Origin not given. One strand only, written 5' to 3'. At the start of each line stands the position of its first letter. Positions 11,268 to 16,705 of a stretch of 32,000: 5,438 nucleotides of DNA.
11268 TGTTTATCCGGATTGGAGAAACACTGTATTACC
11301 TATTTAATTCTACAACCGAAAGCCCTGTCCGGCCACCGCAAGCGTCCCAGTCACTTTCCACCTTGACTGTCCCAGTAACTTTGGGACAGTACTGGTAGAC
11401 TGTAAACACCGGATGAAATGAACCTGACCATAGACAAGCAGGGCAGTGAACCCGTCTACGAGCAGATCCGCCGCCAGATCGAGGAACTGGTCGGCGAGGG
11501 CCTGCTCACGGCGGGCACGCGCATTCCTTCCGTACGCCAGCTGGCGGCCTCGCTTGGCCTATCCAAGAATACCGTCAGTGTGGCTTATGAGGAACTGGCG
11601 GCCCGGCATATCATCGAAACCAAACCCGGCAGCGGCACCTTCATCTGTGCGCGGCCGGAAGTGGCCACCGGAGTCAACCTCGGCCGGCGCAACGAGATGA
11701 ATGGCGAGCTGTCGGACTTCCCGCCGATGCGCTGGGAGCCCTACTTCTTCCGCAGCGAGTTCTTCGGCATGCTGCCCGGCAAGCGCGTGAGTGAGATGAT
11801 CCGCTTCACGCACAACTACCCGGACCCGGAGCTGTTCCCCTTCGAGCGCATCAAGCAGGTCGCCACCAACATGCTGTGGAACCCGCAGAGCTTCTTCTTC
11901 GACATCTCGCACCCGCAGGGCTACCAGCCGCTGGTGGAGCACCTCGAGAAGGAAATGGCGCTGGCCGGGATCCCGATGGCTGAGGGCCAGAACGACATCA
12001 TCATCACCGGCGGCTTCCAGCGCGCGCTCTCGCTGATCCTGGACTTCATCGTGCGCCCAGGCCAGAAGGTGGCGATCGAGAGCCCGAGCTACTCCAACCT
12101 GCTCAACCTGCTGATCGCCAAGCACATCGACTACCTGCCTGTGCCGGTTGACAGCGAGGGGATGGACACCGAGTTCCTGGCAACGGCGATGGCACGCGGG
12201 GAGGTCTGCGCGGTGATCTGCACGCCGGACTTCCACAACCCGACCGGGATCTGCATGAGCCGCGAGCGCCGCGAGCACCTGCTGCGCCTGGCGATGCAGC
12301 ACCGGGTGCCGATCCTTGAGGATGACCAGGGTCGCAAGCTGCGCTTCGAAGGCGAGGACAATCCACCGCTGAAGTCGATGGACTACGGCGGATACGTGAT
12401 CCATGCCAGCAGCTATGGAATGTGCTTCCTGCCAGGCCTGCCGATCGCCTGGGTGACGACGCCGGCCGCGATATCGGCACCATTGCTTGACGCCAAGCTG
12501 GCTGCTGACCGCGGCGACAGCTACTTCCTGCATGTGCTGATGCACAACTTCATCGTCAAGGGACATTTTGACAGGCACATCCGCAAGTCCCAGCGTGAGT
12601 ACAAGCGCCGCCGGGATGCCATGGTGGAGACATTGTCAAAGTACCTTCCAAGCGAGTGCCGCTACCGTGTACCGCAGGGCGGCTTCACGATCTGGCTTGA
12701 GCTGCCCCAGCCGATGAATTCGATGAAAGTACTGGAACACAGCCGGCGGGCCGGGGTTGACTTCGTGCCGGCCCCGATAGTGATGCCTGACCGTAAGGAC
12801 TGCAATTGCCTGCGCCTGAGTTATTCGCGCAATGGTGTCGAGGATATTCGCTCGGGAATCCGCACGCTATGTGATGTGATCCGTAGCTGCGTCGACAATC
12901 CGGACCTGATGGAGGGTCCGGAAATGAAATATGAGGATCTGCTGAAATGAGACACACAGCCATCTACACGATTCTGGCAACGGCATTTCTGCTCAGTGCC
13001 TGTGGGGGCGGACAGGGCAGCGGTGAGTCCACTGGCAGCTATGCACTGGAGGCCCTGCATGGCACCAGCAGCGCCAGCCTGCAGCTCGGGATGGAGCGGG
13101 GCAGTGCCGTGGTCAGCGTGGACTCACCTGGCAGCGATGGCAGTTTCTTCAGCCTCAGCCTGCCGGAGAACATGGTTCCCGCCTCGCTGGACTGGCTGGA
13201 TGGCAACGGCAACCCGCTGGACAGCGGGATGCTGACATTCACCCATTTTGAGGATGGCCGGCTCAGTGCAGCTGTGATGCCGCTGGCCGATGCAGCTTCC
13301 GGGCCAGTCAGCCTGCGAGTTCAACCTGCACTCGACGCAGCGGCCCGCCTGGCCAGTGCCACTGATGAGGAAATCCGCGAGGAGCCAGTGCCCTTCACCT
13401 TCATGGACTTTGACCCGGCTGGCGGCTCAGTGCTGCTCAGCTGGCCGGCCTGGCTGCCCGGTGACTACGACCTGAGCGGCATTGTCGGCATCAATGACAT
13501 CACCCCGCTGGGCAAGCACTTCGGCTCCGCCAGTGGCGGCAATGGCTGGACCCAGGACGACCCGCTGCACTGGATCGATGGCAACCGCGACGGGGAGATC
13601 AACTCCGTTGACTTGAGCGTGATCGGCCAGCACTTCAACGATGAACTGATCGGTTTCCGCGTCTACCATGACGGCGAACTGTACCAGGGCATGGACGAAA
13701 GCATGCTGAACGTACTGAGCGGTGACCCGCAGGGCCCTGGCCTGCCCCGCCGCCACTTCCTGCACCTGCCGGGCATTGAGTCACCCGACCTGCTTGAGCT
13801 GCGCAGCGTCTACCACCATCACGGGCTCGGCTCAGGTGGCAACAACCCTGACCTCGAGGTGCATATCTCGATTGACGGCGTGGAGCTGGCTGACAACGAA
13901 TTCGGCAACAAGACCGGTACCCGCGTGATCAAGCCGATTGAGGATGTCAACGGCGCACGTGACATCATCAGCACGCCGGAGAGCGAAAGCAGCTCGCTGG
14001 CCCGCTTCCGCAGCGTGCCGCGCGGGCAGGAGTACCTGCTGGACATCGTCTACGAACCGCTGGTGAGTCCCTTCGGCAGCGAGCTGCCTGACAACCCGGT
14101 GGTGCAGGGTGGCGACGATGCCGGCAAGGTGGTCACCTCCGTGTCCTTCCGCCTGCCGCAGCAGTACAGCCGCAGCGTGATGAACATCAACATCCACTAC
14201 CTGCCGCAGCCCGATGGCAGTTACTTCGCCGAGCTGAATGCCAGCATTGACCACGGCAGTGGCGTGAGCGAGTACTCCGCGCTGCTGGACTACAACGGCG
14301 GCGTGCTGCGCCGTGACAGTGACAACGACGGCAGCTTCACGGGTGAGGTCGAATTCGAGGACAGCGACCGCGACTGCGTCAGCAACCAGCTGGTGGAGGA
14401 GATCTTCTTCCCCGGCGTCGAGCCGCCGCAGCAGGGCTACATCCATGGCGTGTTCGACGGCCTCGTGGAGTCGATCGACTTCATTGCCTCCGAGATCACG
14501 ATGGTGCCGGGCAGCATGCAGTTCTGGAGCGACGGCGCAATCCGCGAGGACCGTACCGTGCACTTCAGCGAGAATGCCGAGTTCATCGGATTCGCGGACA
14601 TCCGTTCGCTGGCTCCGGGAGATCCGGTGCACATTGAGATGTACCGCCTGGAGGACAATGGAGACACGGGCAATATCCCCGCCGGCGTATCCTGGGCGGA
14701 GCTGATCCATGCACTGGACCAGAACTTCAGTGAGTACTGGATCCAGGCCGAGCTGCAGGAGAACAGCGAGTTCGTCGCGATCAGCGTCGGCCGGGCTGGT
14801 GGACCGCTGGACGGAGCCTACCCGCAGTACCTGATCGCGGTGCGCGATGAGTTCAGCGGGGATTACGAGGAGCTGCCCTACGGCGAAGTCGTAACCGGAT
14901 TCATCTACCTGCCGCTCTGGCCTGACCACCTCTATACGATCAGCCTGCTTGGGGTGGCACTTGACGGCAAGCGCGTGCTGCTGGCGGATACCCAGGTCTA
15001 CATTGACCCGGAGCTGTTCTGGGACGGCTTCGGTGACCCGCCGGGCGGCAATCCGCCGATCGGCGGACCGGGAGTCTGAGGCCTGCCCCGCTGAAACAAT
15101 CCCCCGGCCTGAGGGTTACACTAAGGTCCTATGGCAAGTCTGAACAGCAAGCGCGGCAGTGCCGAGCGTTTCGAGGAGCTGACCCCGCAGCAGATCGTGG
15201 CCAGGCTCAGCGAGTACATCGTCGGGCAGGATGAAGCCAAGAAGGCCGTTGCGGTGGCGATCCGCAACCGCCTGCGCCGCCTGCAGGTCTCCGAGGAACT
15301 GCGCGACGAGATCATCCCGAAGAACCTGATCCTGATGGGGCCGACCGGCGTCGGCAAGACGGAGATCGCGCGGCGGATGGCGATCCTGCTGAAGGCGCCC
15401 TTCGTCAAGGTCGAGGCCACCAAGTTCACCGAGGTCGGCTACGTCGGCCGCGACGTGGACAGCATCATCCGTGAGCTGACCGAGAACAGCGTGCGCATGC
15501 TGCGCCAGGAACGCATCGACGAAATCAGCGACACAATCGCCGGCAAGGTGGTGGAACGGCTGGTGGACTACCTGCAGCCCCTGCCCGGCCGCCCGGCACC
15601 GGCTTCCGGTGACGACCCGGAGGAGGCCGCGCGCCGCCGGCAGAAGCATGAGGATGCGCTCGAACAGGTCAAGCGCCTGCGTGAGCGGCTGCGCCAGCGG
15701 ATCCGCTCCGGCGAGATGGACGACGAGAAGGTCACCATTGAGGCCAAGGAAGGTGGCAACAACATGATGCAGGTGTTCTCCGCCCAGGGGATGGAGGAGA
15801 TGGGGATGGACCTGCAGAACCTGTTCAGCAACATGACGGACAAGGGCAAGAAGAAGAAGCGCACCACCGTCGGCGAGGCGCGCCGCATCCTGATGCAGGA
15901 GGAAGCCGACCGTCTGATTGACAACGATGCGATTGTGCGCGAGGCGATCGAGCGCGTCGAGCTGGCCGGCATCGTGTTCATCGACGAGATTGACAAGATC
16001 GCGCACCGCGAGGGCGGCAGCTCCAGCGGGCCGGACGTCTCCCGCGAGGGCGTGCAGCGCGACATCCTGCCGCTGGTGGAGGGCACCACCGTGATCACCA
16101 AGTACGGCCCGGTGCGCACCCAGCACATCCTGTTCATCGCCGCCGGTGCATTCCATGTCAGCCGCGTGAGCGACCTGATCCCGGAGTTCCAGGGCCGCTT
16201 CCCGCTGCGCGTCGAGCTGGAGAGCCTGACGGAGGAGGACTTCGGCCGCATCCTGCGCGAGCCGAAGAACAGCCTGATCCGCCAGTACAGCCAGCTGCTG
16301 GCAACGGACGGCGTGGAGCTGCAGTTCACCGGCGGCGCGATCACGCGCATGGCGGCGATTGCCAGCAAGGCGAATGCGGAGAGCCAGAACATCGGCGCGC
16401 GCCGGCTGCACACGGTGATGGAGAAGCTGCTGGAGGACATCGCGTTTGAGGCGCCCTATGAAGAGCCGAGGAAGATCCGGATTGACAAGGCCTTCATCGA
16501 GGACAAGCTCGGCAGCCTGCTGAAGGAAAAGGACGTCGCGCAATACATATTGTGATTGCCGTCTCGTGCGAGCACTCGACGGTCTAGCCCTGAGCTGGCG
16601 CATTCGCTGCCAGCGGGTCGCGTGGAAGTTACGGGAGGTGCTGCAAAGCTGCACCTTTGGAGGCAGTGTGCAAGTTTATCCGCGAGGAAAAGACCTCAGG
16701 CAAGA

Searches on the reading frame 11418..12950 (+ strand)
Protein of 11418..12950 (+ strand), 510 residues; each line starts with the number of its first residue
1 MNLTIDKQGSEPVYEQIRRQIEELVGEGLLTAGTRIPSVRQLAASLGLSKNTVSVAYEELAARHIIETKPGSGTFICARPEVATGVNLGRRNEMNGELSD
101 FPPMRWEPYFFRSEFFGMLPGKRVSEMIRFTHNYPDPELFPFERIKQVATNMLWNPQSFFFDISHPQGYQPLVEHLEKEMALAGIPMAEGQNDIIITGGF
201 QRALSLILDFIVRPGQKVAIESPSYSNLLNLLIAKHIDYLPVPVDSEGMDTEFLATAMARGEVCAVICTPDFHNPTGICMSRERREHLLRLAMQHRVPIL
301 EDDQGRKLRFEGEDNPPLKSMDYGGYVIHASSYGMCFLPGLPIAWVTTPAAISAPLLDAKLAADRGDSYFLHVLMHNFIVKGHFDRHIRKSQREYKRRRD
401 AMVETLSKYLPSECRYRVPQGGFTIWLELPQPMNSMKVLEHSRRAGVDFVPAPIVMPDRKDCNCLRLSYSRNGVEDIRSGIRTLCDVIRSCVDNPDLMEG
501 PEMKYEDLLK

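Call 18: search_protein_families(library=pfam, proteins=[window:11418-12950:+], max_evalue=0.001)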
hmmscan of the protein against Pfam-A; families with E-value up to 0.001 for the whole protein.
window:11418-12950:+ (510 aa): 3 families
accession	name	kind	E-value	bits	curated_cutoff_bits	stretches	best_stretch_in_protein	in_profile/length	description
PF00392.27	GntR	-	1.5e-14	53.8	27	1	14-76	2-64/64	Bacterial regulatory proteins, gntR family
PF00155.27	Aminotran_1_2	-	4.2e-12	46.4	19.7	1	188-432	62-313/361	Aminotransferase class I and II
PF12897.13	Asp_aminotransf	-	2.9e-08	33.4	27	0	214-291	123-201/421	Aspartate amino-transferase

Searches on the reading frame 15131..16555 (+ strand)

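Call 18: search_protein_families(library=pfam, proteins=[window:15131-16555:+], max_evalue=0.001)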
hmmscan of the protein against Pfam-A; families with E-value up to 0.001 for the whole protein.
window:15131-16555:+ (474 aa): 8 families
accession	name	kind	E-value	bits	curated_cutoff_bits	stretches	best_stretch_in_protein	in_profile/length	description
PF07724.20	AAA_2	-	2.8e-30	106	27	1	218-359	13-165/166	AAA domain (Cdc48 subfamily)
PF00004.35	AAA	-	1.9e-14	54.7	21.2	2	66-124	1-61/131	ATPase family associated with various cellular activities (AAA)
PF13401.12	AAA_22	-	6.3e-07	30.2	27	1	65-135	7-81/130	AAA domain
PF07728.20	AAA_5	-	6.8e-07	29.8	22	1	65-101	1-38/139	AAA domain (dynein-related subfamily)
PF13191.12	AAA_16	-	4.8e-05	24.4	32.6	0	63-191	24-124/167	AAA ATPase domain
PF00493.29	MCM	-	0.00018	21.1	23.3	0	20-98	16-93/224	MCM P-loop domain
PF05496.18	RuvB_N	-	0.00039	20.6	27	0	25-123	5-89/159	Holliday junction DNA helicase RuvB P-loop domain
PF01078.27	Mg_chelatase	-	0.00075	19.4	20.3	0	65-101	24-59/207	Magnesium chelatase, subunit ChlI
